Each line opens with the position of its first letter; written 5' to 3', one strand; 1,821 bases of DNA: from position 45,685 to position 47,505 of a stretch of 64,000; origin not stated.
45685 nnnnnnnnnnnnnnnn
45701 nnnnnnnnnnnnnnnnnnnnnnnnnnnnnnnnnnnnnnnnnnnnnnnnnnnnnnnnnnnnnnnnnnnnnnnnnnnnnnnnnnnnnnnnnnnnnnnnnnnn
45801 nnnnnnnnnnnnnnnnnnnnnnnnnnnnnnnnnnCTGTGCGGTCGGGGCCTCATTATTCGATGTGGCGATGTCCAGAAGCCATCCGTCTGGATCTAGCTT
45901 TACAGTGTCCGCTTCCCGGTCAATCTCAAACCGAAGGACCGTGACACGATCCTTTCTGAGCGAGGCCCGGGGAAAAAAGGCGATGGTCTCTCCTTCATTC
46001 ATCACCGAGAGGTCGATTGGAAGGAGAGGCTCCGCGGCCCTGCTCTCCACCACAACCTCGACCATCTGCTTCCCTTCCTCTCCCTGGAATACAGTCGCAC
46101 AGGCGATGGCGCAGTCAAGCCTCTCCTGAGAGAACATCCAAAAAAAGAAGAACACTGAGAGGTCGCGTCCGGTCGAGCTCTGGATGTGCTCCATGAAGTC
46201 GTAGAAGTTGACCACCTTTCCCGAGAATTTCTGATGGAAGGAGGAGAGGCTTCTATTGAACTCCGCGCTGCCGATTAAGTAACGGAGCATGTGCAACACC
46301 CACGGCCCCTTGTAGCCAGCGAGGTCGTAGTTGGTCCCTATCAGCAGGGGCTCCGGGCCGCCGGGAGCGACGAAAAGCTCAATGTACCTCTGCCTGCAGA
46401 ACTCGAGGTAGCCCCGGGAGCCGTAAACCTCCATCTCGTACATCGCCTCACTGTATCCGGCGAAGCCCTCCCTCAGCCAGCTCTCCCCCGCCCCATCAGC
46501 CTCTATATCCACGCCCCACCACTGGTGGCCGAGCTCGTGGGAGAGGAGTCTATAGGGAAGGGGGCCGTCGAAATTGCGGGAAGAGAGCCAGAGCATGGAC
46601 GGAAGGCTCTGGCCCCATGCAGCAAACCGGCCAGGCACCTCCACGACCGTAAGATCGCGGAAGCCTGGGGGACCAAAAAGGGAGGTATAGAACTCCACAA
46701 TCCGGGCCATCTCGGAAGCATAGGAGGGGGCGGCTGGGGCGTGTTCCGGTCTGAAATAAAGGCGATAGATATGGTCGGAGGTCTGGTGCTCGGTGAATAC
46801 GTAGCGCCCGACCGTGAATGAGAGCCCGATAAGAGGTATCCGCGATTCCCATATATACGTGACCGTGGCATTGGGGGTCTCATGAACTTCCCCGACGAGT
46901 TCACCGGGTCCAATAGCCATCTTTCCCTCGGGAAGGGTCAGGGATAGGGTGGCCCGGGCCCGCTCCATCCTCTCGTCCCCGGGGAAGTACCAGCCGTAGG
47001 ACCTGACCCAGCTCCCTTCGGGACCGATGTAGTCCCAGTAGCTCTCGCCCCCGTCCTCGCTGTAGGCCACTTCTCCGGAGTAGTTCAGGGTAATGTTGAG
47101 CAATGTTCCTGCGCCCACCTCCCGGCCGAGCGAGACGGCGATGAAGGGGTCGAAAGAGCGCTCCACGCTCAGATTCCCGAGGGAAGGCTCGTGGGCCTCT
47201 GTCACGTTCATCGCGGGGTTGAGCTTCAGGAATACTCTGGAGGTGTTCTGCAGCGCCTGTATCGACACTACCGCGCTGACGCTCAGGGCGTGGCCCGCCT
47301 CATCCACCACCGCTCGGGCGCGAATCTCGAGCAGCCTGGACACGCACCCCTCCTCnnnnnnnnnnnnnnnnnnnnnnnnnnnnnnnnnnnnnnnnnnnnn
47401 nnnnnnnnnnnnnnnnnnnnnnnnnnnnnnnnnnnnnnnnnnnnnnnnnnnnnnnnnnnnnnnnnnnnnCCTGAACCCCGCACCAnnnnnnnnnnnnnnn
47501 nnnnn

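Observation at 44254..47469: A 3.2-kb secreted M1 aminopeptidase gene inserted between atpA and atpB of the A1AO ATP synthase operon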

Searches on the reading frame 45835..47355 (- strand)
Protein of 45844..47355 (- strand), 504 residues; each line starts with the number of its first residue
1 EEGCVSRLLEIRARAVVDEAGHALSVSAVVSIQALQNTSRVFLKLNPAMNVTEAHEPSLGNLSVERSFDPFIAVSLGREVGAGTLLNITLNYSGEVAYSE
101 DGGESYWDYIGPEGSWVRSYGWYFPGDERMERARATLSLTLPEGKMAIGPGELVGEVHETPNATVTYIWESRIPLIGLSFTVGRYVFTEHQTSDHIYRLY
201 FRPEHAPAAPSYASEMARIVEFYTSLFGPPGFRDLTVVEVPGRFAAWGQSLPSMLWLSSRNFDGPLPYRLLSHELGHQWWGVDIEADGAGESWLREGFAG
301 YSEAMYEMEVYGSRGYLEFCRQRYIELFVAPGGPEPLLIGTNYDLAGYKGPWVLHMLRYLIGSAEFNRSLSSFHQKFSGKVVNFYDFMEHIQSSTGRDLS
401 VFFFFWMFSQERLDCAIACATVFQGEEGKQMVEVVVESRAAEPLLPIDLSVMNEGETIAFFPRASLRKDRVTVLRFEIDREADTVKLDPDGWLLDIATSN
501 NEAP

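Call 40: search_solved_structures(query=window:45844-47355:-, max_evalue=0.01, show_alignments=3)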
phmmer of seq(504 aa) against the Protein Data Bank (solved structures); distinct sequences matched with E-value up to 0.01: 56.
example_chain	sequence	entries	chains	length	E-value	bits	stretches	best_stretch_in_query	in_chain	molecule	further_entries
6a8z_A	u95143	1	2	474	2.4e-14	55.9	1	123-406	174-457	Zinc metalloprotease, putative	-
6iff_A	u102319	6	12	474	1.6e-13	53.2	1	123-406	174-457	Zinc metalloprotease | Zinc metalloprotease, putative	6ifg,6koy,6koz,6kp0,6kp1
9o5k_G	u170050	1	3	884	1.6e-10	43.3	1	127-407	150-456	Puromycin-sensitive aminopeptidase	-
8sw0_A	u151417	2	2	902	1.6e-10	43.2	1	127-407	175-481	Puromycin-sensitive aminopeptidase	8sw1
4e36_A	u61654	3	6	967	1.7e-07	33.2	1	219-387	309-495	Endoplasmic reticulum aminopeptidase 2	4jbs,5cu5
5ab2_A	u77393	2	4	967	1.7e-07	33.2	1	219-387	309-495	ENDOPLASMIC RETICULUM AMINOPEPTIDASE 2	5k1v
6ea4_A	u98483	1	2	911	3e-07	32.5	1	219-387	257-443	Endoplasmic reticulum aminopeptidase 2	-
7p7p_A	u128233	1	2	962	3.3e-07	32.3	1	219-387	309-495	Endoplasmic reticulum aminopeptidase 2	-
7nsk_A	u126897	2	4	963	3.3e-07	32.3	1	219-387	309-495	Endoplasmic reticulum aminopeptidase 2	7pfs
7nup_A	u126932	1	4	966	3.3e-07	32.3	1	219-387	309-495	Endoplasmic reticulum aminopeptidase 2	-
3se6_A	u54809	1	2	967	3.3e-07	32.3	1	219-387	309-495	Endoplasmic reticulum aminopeptidase 2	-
5ab0_A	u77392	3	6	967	3.3e-07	32.3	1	219-387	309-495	ENDOPLASMATIC RETICULUM AMINOPEPTIDASE 2 | Endoplasmic reticulum aminopeptidase 2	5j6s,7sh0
5zi5_A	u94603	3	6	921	1.1e-05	27.3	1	270-407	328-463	Aminopeptidase N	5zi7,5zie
4fyq_A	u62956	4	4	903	2.6e-05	26.1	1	157-395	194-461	Aminopeptidase N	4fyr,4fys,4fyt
6atk_A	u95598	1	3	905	2.6e-05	26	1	157-395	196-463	Aminopeptidase N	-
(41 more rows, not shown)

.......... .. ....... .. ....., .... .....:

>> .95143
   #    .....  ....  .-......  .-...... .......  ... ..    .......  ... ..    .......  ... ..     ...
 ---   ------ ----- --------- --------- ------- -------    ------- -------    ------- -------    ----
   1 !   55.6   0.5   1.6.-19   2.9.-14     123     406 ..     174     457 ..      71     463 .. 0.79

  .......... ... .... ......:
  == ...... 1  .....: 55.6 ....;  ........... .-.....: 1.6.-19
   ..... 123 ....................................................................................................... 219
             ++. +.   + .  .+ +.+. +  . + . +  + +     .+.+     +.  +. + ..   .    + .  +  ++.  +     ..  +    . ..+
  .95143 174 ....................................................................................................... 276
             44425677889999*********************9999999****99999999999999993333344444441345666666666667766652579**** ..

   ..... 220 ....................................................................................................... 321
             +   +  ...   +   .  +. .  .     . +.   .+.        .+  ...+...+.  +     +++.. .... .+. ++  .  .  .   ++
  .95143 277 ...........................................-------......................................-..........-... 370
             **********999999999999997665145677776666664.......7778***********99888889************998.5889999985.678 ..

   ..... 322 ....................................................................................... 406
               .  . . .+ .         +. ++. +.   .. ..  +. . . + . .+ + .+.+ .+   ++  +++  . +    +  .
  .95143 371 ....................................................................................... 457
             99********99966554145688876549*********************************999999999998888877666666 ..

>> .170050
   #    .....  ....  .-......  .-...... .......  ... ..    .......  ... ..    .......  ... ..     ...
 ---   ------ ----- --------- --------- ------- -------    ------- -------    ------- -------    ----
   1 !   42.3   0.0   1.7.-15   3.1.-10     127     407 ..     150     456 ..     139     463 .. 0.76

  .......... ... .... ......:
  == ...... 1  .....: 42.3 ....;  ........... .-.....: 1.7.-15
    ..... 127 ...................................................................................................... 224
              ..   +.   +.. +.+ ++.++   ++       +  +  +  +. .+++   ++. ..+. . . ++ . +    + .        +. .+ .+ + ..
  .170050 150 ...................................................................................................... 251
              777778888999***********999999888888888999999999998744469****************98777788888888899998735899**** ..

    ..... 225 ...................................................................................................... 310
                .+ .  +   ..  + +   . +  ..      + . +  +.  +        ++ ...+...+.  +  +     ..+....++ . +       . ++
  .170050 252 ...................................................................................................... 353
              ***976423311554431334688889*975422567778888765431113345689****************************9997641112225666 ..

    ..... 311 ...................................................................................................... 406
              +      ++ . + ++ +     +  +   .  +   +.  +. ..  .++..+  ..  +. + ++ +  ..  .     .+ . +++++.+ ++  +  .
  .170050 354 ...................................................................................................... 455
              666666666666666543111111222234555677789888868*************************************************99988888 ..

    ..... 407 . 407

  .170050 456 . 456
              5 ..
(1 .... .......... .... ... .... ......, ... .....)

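Call 69: search_protein_representatives(protein=window:45835-47340:-)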
Query: 502 residues. Proteins with E-value up to 0.001 (for the whole library): 11787; up to 1e-10: 3426; up to 1e-30: 32. The best 150 are listed.
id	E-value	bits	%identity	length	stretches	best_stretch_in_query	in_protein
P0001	0.0e+00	1154.4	100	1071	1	1-502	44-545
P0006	1.9e-152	524.7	50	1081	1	7-500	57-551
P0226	8.3e-135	466.5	51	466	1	6-402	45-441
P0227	4.1e-132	457.6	42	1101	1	6-492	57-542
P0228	1.8e-49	185.0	33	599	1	85-490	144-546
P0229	5.4e-45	170.2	29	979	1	10-492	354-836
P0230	2.5e-44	168.0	30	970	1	7-489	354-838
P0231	1.1e-42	162.6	32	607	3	284-496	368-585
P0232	2.2e-42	161.6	31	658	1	40-489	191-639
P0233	2.3e-41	158.2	29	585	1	7-404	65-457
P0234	2.5e-40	154.8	28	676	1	15-430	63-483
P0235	9.6e-39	149.6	29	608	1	16-496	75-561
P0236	1.9e-38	148.6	29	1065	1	17-499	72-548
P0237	4.1e-38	147.5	28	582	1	4-490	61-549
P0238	4.8e-37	144.0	26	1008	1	17-490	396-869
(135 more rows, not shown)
